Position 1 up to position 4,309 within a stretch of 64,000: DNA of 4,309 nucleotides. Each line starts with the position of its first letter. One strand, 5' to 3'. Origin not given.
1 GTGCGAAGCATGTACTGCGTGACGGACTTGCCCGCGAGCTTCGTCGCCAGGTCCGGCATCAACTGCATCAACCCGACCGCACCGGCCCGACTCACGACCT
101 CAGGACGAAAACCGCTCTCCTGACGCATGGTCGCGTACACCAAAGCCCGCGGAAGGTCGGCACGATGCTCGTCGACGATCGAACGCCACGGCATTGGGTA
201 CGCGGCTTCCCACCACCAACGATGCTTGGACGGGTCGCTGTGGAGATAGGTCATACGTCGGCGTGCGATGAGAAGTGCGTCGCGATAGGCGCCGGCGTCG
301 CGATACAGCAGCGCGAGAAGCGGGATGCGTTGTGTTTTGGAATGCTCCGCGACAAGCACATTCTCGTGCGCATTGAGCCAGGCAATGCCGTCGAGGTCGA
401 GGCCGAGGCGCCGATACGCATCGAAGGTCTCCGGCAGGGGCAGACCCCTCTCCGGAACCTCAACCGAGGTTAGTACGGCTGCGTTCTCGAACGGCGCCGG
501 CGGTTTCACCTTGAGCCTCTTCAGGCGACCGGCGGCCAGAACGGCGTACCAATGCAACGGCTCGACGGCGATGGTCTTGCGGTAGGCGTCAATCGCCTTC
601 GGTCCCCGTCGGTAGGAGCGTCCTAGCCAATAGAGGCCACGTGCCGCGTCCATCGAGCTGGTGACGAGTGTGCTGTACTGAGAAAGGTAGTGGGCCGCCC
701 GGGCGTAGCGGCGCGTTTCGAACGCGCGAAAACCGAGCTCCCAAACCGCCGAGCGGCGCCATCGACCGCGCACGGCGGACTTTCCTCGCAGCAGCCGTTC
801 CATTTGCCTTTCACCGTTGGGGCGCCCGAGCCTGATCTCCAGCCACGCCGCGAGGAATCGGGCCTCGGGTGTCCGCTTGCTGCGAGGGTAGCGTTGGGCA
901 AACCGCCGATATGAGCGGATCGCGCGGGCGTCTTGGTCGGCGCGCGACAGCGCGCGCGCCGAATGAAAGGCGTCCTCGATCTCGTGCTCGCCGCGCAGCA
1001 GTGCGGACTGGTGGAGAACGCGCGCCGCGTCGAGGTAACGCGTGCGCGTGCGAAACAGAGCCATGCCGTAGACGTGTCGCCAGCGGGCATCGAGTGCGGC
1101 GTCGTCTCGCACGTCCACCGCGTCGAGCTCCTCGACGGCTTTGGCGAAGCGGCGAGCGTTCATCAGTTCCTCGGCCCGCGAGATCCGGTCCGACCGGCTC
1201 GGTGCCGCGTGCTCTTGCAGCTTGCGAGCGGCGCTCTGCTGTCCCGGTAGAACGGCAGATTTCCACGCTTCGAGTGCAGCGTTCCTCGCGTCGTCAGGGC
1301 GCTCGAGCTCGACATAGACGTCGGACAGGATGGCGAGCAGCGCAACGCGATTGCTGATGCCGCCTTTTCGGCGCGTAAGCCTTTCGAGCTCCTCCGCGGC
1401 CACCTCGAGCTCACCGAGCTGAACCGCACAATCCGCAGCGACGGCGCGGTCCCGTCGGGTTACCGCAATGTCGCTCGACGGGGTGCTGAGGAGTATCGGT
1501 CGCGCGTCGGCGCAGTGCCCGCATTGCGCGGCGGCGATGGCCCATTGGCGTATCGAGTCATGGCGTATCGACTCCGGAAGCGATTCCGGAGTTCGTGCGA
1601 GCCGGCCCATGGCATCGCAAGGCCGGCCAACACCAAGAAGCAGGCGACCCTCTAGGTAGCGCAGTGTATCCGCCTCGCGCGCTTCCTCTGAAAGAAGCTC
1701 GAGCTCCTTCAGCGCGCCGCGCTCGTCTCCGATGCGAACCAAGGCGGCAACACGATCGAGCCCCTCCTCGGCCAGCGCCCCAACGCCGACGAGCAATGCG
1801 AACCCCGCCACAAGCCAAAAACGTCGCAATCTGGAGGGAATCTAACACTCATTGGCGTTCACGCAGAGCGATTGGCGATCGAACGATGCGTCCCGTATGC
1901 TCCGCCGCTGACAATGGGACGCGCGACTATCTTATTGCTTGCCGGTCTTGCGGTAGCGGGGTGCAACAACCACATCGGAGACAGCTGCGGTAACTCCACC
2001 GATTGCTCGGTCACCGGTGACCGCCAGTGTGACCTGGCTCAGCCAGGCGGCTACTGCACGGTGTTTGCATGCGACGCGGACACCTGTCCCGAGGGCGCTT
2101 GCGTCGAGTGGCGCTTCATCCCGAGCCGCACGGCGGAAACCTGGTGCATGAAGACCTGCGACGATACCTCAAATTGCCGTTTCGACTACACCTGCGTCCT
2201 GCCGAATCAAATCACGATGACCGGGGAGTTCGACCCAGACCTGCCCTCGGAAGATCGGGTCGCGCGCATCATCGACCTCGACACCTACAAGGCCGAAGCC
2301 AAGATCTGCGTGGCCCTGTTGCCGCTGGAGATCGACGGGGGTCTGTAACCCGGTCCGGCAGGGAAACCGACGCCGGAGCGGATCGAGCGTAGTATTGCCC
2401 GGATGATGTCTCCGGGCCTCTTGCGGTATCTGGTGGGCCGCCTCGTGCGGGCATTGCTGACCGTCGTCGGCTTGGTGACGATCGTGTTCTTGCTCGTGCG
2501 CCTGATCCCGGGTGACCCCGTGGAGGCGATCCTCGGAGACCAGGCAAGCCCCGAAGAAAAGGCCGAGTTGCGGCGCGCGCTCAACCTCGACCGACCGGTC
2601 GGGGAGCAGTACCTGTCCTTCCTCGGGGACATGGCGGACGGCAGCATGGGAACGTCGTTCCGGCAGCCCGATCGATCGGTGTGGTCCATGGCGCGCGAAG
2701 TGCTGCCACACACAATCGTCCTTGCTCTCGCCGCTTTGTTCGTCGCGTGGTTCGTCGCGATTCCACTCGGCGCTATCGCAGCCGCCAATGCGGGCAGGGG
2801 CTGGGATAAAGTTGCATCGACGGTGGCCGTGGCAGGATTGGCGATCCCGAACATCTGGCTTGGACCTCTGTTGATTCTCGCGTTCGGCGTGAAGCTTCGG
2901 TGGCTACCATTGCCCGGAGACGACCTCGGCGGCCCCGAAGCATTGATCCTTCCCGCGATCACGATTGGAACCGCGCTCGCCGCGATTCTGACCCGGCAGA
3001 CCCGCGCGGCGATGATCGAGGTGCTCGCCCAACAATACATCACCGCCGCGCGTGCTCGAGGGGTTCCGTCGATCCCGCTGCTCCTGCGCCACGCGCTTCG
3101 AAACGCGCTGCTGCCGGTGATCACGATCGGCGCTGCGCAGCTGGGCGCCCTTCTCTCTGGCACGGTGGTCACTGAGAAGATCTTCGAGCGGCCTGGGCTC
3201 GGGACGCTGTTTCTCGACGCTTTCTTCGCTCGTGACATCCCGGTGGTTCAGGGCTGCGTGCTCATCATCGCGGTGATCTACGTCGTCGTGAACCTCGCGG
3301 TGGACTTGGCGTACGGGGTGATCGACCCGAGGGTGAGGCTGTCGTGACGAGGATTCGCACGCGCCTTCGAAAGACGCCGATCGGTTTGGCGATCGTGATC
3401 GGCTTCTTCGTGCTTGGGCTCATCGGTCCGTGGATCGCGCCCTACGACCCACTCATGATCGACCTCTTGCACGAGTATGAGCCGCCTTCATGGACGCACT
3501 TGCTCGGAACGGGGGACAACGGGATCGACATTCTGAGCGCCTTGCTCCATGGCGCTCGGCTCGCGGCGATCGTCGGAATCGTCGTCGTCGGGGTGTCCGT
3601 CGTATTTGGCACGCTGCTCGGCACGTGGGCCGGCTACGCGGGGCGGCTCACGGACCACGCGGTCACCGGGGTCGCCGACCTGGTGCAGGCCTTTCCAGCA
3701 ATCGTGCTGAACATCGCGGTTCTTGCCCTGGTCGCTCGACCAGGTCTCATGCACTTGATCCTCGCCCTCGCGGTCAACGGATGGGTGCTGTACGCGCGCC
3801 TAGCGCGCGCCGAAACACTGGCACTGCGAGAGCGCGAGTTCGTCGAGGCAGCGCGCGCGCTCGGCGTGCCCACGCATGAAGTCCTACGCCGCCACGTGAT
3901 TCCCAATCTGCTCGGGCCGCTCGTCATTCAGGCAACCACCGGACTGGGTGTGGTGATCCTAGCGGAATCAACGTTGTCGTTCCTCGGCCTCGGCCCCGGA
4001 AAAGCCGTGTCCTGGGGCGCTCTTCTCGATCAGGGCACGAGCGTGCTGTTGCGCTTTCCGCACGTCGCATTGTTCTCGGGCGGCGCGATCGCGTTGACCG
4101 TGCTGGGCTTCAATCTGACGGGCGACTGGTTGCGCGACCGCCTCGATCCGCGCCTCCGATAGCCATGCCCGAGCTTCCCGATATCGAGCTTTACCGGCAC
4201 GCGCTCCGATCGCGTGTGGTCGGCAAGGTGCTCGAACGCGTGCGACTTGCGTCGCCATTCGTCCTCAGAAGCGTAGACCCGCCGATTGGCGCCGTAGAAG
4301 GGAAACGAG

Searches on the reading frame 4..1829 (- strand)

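Call 68: search_protein_families(library=pfam, proteins=[window:4-1829:-], max_evalue=0.00001)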
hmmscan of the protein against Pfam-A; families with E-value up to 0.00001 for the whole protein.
window:4-1829:- (608 aa): 1 family
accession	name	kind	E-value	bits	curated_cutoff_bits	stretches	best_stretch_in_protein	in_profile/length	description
PF01464.25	SLT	-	5.4e-11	42.5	21.3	1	555-600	8-53/117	Transglycosylase SLT domain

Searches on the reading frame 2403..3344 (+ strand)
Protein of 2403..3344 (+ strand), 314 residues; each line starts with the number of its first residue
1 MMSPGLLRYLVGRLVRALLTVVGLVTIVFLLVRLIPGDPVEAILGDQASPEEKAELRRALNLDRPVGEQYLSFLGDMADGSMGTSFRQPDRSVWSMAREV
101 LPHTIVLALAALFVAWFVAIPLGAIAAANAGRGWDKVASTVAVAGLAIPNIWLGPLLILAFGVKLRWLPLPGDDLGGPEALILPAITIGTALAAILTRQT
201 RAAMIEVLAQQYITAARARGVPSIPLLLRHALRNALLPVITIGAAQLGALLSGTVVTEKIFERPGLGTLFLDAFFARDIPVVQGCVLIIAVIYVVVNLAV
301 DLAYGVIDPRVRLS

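Call 68: search_protein_families(library=pfam, proteins=[window:2403-3344:+], max_evalue=0.00001)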
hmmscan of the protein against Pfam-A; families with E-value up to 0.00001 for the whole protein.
window:2403-3344:+ (314 aa): 2 families
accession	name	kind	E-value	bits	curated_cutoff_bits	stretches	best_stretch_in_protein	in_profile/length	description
PF00528.27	BPD_transp_1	-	9.6e-39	133.5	26.4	1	119-312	1-183/184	Binding-protein-dependent transport system inner membrane component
PF19300.4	BPD_transp_1_N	-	1.1e-11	45.3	23.8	1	6-86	1-93/114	Binding-prot-dependent transport system membrane comp, N-term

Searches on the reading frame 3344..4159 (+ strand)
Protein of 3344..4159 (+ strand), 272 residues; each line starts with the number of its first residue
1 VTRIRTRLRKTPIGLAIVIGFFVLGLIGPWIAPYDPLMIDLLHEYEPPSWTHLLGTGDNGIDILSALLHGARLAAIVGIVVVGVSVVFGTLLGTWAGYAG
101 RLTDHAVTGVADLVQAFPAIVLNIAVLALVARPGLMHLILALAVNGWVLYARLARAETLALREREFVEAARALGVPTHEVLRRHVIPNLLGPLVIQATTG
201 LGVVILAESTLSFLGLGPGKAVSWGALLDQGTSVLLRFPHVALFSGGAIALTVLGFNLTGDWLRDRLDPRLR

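Call 68: search_protein_families(library=pfam, proteins=[window:3344-4159:+], max_evalue=0.00001)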
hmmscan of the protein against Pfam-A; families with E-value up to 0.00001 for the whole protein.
window:3344-4159:+ (272 aa): 2 families
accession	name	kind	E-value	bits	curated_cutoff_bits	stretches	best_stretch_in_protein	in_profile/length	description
PF00528.27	BPD_transp_1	-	1.6e-27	96.9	26.4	1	89-272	1-183/184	Binding-protein-dependent transport system inner membrane component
PF12911.12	OppC_N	-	1.5e-06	28.4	23.9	1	13-48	18-53/53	N-terminal TM domain of oligopeptide transport permease C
